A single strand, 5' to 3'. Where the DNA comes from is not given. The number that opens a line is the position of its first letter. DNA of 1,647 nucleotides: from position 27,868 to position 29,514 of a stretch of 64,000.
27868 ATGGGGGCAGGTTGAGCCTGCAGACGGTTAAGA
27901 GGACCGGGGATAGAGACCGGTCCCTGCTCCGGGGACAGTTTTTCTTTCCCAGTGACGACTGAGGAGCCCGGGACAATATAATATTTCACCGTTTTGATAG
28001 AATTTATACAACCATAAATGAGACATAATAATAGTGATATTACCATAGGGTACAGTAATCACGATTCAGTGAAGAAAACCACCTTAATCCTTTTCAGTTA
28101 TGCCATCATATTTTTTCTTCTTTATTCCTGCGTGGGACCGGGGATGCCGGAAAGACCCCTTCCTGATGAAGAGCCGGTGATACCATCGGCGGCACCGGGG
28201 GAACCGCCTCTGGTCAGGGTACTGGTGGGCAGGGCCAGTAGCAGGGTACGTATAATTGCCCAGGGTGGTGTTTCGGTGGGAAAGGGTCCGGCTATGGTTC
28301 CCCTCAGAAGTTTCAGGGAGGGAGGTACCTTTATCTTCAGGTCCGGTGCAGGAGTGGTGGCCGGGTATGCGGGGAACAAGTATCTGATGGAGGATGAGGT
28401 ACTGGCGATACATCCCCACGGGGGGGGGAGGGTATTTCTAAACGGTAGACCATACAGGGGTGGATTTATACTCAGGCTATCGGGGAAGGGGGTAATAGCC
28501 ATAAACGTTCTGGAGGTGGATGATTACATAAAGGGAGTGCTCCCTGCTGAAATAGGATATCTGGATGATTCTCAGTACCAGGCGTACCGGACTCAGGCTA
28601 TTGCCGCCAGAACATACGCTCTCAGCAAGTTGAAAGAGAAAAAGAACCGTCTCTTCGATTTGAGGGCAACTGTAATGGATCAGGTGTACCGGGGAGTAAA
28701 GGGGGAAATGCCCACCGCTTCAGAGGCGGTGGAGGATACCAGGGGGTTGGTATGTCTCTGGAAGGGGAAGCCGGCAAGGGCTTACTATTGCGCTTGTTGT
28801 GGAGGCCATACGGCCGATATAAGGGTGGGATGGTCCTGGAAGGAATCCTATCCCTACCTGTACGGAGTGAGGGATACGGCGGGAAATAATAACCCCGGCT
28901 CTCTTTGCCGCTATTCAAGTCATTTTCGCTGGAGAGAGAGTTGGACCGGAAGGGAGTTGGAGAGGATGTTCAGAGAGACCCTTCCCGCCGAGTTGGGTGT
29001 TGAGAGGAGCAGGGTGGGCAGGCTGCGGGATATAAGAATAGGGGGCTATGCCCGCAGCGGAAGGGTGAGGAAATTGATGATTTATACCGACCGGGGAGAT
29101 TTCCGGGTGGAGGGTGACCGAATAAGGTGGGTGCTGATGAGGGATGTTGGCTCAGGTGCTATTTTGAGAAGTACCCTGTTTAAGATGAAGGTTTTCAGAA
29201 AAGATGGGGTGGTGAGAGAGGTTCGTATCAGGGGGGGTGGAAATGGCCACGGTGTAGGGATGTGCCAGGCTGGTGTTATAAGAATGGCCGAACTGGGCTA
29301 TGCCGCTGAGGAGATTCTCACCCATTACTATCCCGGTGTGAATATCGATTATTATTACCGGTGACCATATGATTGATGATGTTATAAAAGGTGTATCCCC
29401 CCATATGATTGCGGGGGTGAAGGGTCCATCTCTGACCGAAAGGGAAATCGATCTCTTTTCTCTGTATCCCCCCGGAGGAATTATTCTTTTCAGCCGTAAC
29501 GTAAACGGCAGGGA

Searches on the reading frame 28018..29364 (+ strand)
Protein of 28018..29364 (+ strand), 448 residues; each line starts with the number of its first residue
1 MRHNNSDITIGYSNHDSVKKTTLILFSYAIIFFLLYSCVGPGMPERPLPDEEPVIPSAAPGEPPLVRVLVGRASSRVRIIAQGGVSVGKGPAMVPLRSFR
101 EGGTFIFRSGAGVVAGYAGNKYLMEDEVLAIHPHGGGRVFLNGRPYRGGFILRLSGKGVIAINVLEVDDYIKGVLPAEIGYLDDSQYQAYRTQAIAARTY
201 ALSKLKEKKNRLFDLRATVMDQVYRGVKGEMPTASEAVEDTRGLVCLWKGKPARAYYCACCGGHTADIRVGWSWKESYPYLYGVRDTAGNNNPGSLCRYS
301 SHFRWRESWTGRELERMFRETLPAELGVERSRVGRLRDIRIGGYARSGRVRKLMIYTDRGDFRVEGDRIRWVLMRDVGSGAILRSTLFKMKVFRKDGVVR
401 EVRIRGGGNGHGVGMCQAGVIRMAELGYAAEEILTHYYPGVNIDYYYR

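Call 50: search_protein_families(library=pfam, proteins=[window:28018-29364:+], max_evalue=0.0001)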
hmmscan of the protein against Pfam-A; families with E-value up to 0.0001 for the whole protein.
window:28018-29364:+ (448 aa): 1 family
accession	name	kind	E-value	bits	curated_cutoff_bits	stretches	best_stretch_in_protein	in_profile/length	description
PF08486.15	SpoIID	-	2e-17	64.1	23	1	157-247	3-96/97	Stage II sporulation protein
